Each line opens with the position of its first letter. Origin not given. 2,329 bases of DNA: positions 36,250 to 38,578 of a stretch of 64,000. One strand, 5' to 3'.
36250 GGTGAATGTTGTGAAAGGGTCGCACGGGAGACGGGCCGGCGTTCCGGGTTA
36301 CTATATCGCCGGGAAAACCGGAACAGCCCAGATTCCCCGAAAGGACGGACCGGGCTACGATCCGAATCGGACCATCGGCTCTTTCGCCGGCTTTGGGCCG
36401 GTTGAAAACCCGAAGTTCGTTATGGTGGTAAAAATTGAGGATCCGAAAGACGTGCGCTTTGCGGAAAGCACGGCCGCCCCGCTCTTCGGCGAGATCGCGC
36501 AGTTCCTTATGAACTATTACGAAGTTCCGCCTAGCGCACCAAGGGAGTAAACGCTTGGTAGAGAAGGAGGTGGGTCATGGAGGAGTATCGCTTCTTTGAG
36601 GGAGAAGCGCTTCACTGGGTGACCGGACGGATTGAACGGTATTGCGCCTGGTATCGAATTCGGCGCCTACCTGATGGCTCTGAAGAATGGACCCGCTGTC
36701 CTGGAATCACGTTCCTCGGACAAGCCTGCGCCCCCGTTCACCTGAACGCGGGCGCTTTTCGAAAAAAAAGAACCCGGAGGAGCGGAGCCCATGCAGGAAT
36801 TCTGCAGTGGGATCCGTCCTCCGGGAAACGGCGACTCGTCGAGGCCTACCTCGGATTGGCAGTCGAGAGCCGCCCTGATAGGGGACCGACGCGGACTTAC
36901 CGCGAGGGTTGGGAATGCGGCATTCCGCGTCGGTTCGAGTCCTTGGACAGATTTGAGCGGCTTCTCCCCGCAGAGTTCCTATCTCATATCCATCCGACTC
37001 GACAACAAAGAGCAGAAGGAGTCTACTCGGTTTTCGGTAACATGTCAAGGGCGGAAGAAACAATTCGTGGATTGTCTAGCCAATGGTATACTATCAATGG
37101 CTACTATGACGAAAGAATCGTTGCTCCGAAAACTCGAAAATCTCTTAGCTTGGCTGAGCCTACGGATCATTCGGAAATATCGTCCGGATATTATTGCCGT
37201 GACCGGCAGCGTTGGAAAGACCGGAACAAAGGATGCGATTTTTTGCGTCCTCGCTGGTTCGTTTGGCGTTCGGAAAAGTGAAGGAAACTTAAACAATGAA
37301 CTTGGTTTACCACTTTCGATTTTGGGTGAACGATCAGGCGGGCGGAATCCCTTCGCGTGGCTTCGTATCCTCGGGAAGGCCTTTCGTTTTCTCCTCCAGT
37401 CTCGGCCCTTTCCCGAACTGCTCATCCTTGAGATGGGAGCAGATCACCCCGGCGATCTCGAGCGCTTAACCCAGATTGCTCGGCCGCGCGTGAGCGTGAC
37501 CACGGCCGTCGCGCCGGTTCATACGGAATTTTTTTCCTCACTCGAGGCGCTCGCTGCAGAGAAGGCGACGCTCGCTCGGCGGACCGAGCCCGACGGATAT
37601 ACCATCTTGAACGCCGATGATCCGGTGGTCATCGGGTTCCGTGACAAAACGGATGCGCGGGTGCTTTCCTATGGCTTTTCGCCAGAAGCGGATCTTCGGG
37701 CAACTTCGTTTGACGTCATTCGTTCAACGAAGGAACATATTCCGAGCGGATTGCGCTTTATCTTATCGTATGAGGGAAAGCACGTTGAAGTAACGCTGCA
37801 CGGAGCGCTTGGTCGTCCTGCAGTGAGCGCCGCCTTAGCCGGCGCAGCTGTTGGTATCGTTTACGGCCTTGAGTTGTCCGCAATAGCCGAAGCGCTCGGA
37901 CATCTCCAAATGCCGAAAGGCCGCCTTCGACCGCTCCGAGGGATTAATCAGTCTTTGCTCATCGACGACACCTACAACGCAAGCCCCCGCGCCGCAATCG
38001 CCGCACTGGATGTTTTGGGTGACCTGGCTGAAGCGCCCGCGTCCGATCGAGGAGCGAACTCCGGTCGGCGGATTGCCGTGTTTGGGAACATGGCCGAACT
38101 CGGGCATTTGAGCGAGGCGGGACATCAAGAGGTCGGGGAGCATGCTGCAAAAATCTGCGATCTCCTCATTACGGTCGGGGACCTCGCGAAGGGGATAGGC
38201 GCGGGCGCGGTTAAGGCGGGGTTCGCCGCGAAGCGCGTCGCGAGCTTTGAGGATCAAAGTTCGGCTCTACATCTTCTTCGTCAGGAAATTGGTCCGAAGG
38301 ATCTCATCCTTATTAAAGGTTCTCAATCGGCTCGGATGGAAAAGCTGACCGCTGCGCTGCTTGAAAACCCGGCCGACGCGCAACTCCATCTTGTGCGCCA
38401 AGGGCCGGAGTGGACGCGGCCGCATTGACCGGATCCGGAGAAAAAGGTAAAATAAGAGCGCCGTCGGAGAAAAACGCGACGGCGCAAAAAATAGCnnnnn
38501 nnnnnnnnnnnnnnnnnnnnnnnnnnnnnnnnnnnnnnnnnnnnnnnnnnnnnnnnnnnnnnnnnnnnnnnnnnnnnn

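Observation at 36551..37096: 546-nt structured non-coding gap inside the dcw operon where murE is expected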

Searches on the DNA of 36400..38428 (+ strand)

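Call 4: search_rna_families(source=window, start=36400, end=37250, threshold=evalue, max_evalue=10, show_alignments=3)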
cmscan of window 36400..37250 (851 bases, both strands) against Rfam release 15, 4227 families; matches with E-value up to 10: 4.
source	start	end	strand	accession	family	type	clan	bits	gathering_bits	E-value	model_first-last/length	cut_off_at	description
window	36881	36935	-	RF01798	g2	Gene;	-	22.6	70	0.27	1-67/67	no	G2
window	36773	36826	-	RF00988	mir-657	Gene; miRNA;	-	16.2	69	5.1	15-72/86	no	mir-657 microRNA precursor family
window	36702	36776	-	RF03872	MIR6426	Gene; miRNA;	-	15.3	96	7.7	1-84/84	no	MIR6426 microRNA precursor family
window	36640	36681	-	RF01556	TB9Cs3H2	Gene; snRNA; snoRNA; HACA-box;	-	15.2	50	3.8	1-63/63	no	Trypanosomatid snoRNA TB9Cs3H2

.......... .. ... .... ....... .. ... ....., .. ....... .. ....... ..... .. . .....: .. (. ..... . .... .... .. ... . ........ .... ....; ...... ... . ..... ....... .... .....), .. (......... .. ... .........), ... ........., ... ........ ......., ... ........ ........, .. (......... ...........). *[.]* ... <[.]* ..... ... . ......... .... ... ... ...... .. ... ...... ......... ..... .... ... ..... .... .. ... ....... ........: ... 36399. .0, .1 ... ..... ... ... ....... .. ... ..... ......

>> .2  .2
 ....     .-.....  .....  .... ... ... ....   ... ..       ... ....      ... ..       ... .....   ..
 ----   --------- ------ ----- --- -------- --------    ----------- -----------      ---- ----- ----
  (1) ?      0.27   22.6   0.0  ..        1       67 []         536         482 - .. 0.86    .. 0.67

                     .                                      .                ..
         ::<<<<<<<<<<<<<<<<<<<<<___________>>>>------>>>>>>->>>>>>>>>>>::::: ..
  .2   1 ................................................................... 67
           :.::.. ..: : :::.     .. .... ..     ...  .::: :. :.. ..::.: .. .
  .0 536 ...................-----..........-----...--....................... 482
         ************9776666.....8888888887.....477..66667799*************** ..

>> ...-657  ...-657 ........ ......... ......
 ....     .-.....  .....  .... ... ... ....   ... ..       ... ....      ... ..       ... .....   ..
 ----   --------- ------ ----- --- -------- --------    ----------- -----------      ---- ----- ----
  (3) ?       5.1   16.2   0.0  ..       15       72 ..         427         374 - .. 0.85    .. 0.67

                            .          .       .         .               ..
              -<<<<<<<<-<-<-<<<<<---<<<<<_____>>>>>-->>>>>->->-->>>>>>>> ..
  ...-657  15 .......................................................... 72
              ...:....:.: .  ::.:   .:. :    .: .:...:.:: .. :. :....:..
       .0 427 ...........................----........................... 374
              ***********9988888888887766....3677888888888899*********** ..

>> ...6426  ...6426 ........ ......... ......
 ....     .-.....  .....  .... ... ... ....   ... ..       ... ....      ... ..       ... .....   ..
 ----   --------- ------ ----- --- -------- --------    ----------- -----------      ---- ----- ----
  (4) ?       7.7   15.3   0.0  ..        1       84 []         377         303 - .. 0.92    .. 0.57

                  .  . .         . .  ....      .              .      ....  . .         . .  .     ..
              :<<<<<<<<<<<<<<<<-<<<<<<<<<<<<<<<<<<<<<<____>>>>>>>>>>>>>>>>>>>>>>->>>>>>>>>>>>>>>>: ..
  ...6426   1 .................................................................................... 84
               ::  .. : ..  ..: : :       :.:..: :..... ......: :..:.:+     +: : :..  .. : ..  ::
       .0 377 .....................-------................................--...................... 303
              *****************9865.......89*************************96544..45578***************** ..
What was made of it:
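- On Any Rfam family (RNase P, tmRNA, SRP, 6S, riboswitches and others): In the gap at E<=10 the only hits are far below threshold and biologically irrelevant: g2 and microRNA/snoRNA families, 15-23 bits against thresholds of 50-96 (call 4).
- No Rfam family matches at E<=10 (call 4).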

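Call 35: search_rna_families(sources=[L084, L085, L088, L001, L002], threshold=gathering, show_alignments=2)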
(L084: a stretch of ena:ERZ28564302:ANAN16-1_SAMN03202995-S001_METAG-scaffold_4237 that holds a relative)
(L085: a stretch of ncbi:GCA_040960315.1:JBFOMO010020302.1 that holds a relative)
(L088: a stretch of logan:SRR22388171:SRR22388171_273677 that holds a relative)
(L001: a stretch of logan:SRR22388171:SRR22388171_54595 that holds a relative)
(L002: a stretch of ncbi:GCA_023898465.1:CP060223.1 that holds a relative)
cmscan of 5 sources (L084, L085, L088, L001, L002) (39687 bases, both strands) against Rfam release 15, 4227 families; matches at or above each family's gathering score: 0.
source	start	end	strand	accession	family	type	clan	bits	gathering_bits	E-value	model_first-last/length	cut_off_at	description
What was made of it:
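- On Any Rfam family (RNase P, tmRNA, SRP, 6S, riboswitches and others): Relatives' loci give none (call 35).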

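Call 62: search_dna_similar(query=window:36551-37096:+, collection=plasmids, mode=distant, max_evalue=0.01, max_rows=10)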
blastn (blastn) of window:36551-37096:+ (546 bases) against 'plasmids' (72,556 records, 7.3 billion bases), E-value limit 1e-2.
No match.

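Call 63: search_dna_similar(query=window:36551-37096:+, collection=phages, mode=distant, max_evalue=0.01, max_rows=10)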
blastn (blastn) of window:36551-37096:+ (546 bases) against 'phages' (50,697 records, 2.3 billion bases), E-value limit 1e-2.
Records with a match: 3; places in all: 3; records where one place covers at least 80% of the query: 0.
Best place of each record, by identity: 80-90% 3.
By first word of the organism name: Mycobacterium 3.
By host as written in the record: Mycobacterium smegmatis mc2 155 3.
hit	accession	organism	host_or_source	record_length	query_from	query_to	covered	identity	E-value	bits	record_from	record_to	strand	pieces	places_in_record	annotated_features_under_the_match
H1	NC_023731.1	Mycobacterium phage Trixie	Mycobacterium smegmatis mc2 155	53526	160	201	8%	85.7%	1e-3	50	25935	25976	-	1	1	34: minor tail protein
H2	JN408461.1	Mycobacterium phage Trixie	Mycobacterium smegmatis mc2 155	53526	160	201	8%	85.7%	1e-3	50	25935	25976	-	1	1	34: minor tail protein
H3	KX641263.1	Mycobacterium phage Kalpine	Mycobacterium smegmatis mc2 155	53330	160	201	8%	85.7%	1e-3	50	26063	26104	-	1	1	34: minor tail protein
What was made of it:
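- Tried and rejected: Only one 42-nt chance hit (calls 62, 63).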

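Call 110: build_rna_model(alignment_id=A9)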
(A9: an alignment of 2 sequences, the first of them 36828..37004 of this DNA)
Model R1 built from alignment A9 (2 sequences, 177 columns); structure: RNAalifold consensus.
model positions 177; base pairs 59; branch points 2; effective number of sequences 0.59; information 0.591 bits per position. Calibrated on 0.2 Mb of random sequence (short: E-values are rough).
structure used (alignment columns):
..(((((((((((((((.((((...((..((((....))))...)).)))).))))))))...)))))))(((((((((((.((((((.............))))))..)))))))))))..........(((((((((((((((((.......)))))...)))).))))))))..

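Call 111: search_with_rna_model(model_id=R1, sources=[window, L092, L090, L089, L088, L091, L001, L002, L084, L085], max_evalue=10, show_alignments=2)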
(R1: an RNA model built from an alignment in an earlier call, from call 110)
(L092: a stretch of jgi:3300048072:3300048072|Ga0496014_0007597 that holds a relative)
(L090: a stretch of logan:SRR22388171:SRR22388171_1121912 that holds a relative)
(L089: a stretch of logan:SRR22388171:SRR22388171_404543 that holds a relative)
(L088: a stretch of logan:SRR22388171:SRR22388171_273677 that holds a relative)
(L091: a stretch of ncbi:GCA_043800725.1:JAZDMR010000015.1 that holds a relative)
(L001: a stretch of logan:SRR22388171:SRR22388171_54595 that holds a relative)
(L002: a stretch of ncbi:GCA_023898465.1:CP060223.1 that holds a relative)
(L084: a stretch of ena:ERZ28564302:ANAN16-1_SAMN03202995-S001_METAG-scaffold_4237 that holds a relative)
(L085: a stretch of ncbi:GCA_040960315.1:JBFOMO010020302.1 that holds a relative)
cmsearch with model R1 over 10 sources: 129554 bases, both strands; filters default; matches with E-value up to 10: 4.
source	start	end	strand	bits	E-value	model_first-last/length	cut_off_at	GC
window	36828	37004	-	222.3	9.9e-54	1-177/177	no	0.61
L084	5240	5325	-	12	0.24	1-177/177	no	0.7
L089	3032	3062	+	7.1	3.9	19-51/177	no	0.81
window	46538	46570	+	5.8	8.4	19-51/177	no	0.61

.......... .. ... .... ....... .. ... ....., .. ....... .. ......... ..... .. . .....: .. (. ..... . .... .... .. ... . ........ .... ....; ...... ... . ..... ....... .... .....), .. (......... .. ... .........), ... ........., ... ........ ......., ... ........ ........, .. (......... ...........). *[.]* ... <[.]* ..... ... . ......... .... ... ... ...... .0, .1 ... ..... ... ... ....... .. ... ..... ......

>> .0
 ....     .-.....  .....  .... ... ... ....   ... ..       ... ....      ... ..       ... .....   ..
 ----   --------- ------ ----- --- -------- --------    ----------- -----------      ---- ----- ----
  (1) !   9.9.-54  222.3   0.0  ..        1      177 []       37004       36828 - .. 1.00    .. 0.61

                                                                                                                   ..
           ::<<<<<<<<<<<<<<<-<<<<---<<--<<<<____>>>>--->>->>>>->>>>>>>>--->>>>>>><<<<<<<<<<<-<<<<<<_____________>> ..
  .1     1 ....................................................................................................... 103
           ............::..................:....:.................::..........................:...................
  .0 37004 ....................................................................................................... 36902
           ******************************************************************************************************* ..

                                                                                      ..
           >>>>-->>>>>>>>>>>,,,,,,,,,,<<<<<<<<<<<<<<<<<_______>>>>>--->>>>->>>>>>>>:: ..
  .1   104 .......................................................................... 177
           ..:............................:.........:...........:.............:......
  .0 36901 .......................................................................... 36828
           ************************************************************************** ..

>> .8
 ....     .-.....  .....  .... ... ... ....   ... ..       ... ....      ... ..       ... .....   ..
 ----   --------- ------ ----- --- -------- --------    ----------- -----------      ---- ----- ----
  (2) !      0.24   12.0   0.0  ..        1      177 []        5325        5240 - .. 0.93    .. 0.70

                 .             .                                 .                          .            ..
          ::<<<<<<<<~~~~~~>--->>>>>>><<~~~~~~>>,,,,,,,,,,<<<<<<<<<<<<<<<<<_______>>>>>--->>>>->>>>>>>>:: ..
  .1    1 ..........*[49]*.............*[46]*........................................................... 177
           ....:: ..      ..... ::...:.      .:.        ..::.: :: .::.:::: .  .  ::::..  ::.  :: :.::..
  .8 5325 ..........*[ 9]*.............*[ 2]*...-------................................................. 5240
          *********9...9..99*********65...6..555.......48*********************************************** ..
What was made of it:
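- On Conserved structured ncRNA (in the general sense): A covariance model of H1-H3 gives no hit in nine relatives' loci (call 111).
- A covariance model built from the window sequence finds nothing in relatives (call 111).
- Tried and rejected: No hits in relatives (call 111).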
